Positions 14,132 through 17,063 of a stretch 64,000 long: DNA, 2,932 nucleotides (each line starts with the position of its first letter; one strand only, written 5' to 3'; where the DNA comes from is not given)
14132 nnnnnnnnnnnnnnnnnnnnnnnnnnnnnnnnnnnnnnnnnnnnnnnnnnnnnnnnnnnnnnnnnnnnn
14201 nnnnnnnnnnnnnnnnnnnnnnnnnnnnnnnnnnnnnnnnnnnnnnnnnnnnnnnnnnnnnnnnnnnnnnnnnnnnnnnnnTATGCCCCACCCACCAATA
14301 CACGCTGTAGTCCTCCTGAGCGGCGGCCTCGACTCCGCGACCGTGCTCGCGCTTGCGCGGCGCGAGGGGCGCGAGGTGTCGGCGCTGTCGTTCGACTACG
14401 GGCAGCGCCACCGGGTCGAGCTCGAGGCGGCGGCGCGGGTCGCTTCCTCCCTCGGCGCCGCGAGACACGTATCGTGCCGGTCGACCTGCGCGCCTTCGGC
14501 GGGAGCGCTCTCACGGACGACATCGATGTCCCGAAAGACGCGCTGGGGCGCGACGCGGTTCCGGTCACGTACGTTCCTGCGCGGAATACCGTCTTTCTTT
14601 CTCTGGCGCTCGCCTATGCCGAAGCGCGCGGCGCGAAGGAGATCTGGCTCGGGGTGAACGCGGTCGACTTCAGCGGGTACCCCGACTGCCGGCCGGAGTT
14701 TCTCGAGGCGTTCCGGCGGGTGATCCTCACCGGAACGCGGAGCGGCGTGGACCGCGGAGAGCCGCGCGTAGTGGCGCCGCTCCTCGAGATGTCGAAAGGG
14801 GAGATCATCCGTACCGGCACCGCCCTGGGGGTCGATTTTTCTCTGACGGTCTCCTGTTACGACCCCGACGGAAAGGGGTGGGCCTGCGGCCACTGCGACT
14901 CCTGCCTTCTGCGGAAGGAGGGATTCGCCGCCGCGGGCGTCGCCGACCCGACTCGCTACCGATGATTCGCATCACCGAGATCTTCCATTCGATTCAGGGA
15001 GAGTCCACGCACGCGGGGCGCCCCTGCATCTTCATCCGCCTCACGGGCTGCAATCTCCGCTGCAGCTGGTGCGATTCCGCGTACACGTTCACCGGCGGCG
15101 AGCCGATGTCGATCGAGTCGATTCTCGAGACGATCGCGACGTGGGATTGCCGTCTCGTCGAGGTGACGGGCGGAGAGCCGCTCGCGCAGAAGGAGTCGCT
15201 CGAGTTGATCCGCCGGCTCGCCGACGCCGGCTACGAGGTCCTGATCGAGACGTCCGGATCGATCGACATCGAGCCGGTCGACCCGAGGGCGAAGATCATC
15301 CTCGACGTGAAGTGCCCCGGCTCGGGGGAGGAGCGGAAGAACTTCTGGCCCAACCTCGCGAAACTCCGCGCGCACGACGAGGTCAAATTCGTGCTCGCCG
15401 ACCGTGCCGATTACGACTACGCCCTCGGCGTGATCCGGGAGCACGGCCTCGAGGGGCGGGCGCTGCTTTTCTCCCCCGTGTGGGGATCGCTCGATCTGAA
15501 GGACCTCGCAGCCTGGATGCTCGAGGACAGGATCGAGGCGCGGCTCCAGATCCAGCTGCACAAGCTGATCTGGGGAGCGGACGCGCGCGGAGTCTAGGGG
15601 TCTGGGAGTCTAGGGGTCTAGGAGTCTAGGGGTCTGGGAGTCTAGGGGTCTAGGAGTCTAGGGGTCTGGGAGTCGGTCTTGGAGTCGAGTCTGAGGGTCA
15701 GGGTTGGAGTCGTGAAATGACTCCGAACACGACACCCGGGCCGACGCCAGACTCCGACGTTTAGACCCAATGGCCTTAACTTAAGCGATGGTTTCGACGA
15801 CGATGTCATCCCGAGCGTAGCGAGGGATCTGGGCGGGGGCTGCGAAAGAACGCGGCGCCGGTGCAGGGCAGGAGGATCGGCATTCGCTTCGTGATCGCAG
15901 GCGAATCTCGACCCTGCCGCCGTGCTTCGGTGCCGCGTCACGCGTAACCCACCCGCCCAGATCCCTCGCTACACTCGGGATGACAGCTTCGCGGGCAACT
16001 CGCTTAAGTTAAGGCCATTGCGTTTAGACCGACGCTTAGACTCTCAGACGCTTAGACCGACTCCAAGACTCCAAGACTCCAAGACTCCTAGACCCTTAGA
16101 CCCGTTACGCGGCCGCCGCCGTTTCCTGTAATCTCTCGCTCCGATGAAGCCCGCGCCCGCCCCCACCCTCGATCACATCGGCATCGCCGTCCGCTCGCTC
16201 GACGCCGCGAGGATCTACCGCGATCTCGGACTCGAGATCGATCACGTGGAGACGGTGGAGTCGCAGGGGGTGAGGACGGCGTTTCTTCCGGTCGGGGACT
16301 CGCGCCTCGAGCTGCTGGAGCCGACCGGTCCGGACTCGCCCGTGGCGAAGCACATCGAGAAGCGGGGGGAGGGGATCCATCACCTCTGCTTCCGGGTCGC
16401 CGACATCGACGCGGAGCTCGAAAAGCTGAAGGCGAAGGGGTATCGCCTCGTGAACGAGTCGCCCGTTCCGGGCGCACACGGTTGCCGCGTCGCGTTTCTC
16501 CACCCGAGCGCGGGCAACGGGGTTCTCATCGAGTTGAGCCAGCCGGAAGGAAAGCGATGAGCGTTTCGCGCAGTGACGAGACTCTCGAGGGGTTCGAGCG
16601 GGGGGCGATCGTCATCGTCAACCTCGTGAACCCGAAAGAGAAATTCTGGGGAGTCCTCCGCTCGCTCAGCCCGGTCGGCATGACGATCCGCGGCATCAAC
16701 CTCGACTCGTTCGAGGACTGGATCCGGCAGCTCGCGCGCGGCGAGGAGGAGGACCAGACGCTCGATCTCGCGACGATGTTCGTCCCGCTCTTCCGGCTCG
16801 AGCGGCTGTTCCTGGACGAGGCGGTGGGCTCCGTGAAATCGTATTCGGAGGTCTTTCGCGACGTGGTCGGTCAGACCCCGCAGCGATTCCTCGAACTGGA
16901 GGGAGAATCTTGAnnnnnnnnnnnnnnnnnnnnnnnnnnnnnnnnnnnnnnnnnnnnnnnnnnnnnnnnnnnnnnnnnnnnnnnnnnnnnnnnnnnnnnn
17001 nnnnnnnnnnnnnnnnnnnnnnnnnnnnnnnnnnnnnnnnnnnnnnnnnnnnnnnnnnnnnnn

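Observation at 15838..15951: The 114-bp core of the MITE is inverted between its two copies: a possible invertible segment bounded by 33-bp inverted repeats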

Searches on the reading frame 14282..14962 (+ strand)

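Call 61: search_protein_families(library=pfam, proteins=[window:14282-14962:+], max_evalue=0.0001)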
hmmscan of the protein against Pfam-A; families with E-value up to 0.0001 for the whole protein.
window:14282-14962:+ (227 aa): 1 family
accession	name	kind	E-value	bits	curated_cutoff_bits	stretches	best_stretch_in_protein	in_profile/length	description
PF06508.19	QueC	-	1.8e-50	171.8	22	1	62-218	55-209/210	Queuosine biosynthesis protein QueC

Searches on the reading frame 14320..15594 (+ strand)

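Call 61: search_protein_families(library=pfam, proteins=[window:14320-15594:+], max_evalue=0.0001)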
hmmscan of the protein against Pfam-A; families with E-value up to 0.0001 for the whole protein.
window:14320-15594:+ (425 aa): 1 family
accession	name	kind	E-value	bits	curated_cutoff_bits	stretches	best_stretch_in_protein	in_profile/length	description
PF04055.27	Radical_SAM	-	4.1e-11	43.8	29.5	1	241-316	4-90/166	Radical SAM superfamily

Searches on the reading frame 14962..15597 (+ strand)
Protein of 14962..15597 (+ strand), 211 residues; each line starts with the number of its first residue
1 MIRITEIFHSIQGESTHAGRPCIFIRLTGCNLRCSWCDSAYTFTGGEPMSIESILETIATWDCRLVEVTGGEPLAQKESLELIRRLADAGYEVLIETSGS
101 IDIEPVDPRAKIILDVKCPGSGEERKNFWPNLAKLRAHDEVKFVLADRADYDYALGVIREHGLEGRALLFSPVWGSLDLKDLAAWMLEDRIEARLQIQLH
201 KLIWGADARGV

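Call 36: find_homologous_proteins(query=window:14962-15597:+, max_evalue=1e-60)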
Query window:14962-15597:+ (211 aa): 7678 proteins with E <= 1e-60 among 8000 candidates; the best 120 are listed.
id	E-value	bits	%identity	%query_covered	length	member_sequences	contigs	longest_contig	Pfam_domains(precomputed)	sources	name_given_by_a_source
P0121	1.6e-139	480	100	100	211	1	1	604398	PF04055.28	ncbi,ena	-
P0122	2.9e-138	476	99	100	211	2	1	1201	PF04055.28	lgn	-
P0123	2.1e-126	438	89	100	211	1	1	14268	PF04055.28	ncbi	-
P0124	1.6e-124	431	88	100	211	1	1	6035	PF04055.28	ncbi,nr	ncbi:MAG TPA: radical SAM protein [Thermoanaerobaculia bacterium]|nr:radical SAM protein [Thermoanae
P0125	2.0e-122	425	87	100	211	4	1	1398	PF04055.28,PF13353.12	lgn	-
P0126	1.7e-121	422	85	100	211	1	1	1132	PF04055.28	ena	-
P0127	1.8e-121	421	86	100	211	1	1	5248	PF04055.28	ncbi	-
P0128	1.1e-120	419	85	100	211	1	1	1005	PF04055.28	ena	-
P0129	1.9e-116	405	80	100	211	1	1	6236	PF04055.28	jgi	jgi:7-carboxy-7-deazaguanine synthase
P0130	3.1e-109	381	79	100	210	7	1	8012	PF04055.28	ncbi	ncbi:MAG: radical SAM protein [Thermoanaerobaculia bacterium]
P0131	8.5e-109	380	79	100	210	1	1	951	PF04055.28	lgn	-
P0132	1.2e-108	380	79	100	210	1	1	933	PF04055.28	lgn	-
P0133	4.2e-108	378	78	100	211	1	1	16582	PF04055.28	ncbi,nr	ncbi:MAG TPA: radical SAM protein [Thermoanaerobaculia bacterium]|nr:radical SAM protein [Thermoanae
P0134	6.1e-108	377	78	100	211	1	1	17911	PF04055.28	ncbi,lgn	ncbi:MAG: radical SAM protein [Thermoanaerobaculia bacterium]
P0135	2.2e-107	375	78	100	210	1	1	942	PF04055.28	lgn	-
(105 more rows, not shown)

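Call 37: find_encoding_contigs(protein=P0122, flank=10000, max_places=10)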
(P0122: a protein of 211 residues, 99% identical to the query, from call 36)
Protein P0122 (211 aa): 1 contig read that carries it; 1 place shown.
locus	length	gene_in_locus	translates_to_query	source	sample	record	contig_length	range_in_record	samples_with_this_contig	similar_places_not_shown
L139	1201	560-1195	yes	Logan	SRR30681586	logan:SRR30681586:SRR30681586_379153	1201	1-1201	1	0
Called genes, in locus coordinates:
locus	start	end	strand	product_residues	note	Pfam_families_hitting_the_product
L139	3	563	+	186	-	?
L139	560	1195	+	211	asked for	PF04055:Radical_SAM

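Call 38: find_encoding_contigs(protein=P0123, flank=10000, max_places=6)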
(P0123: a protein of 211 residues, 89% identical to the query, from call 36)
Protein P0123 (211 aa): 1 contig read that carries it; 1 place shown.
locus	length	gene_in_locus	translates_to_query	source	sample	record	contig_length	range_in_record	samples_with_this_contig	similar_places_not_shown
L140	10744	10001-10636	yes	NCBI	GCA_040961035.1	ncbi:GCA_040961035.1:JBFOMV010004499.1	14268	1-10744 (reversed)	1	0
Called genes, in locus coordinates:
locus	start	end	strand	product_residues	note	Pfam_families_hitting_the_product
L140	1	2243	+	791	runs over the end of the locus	-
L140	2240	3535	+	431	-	-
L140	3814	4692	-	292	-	PF04055:Radical_SAM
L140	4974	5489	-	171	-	PF02559:CarD_TRCF_RID, PF21095:CarD_C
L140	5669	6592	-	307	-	-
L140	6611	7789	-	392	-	PF01676:Metalloenzyme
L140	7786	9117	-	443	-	PF02885:Glycos_trans_3N, PF00591:Glycos_transf_3, PF07831:PYNP_C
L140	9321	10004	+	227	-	PF00733:Asn_synthase, PF06508:QueC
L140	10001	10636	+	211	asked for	PF04055:Radical_SAM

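Call 39: find_encoding_contigs(protein=P0124, flank=10000, max_places=6)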
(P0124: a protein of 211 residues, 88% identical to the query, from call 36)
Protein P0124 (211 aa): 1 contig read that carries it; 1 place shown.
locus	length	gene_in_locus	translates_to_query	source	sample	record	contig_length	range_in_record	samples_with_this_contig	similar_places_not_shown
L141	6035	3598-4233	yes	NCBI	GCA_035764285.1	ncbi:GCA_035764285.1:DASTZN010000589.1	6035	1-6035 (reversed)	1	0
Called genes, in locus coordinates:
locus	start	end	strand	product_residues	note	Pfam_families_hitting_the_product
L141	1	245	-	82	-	?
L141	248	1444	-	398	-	PF01676:Metalloenzyme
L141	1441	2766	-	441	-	PF02885:Glycos_trans_3N, PF00591:Glycos_transf_3, PF07831:PYNP_C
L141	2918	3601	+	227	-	PF00733:Asn_synthase, PF06508:QueC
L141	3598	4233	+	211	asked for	PF04055:Radical_SAM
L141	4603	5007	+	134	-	PF00903:Glyoxalase, PF13468:Glyoxalase_3, PF13669:Glyoxalase_4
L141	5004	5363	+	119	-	-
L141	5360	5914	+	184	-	-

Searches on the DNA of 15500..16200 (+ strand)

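Call 32: search_rna_families(source=window, start=15500, end=16200, threshold=evalue, max_evalue=10)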
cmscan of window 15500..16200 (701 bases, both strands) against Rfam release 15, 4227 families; matches with E-value up to 10: 14.
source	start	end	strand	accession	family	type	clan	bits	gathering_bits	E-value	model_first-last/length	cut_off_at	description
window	15804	15985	-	RF04159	MIR1437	Gene; miRNA;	-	64.9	168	1e-10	1-192/192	no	MIR1437 microRNA precursor family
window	15804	15985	+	RF04159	MIR1437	Gene; miRNA;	-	60.3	168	1e-09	1-192/192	no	MIR1437 microRNA precursor family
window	15802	15988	-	RF04119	MIR1858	Gene; miRNA;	-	51.3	137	8e-08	1-197/197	no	MIR1858 microRNA precursor family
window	15804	15984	+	RF04119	MIR1858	Gene; miRNA;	-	48.8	137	2.9e-07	1-197/197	no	MIR1858 microRNA precursor family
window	15791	15998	+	RF04203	MIR1144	Gene; miRNA;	-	25.4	90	0.033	1-197/197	no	MIR1144 microRNA precursor family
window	15802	15985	-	RF04203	MIR1144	Gene; miRNA;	-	24.7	90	0.045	1-197/197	no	MIR1144 microRNA precursor family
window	15857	15931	-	RF03857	mir-3129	Gene; miRNA;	-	23.8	90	0.03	1-82/82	no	mir-3129 microRNA precursor family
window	15846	15927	+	RF03620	mir-1233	Gene; miRNA;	-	21.5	87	0.41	1-82/82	no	mir-1233 microRNA precursor family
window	15857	15931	+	RF03857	mir-3129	Gene; miRNA;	-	20.7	90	0.2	1-82/82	no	mir-3129 microRNA precursor family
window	15849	15939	-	RF03878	mir-B6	Gene; miRNA;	-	20.6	89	4.5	1-83/83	no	mir-B6 microRNA precursor family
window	15851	15937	+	RF03878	mir-B6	Gene; miRNA;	-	19.9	89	6.2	1-83/83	no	mir-B6 microRNA precursor family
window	15783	15986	-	RF02571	Mcr7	Gene; sRNA;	-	16.6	380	0.089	1-351/351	no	mcr7 sRNA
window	16138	16189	+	RF02136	HTT-AS1_3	Gene; lncRNA;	-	14.6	70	3.3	1-60/60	no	HTT antisense RNA 1 conserved region 3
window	15785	16010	-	RF00216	IRES_c-myc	Cis-reg; IRES;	-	13.7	40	0.16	1-302/302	no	c-myc internal ribosome entry site (IRES)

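Call 75: search_dna_similar(query=window:15768-16020:+, collection=plasmids, mode=distant, max_evalue=0.001, max_rows=20)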
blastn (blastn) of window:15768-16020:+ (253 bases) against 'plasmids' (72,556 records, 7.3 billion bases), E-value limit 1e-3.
No match.
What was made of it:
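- Tried and rejected: No match (call 75).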

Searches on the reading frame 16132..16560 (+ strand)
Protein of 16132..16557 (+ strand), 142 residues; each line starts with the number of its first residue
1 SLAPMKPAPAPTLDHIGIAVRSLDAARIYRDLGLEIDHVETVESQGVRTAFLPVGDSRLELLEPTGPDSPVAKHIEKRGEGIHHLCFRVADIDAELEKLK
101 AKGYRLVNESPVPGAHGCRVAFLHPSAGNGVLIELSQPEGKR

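Call 15: find_encoding_contigs(protein=window:16144-16560:+, flank=3000, max_places=10)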
Protein window:16144-16560:+ (138 aa): no gene with exactly this product is on record in the collection.

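Call 61: search_protein_families(library=pfam, proteins=[window:16132-16557:+], max_evalue=0.0001)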
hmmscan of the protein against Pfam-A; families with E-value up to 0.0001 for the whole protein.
window:16132-16557:+ (142 aa): 3 families
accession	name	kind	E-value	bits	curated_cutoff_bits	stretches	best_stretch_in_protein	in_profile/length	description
PF13669.12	Glyoxalase_4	-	1.3e-26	93.4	27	1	14-122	1-109/109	Glyoxalase/Bleomycin resistance protein/Dioxygenase superfamily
PF00903.31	Glyoxalase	-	1e-16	61.9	20.6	1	13-119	2-107/121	Glyoxalase/Bleomycin resistance protein/Dioxygenase superfamily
PF13468.12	Glyoxalase_3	-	1.9e-12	48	25.1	1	13-108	1-102/176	Glyoxalase-like domain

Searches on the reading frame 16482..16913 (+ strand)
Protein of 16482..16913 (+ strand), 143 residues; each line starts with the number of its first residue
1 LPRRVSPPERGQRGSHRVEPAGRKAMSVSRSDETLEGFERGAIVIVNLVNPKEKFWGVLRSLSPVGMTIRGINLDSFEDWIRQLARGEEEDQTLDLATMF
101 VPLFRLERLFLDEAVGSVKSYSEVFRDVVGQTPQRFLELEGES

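Call 56: search_protein_families(library=pfam, proteins=[window:16482-16913:+], max_evalue=0.001)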
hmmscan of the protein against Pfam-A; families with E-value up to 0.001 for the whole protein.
window:16482-16913:+ (143 aa): 0 families
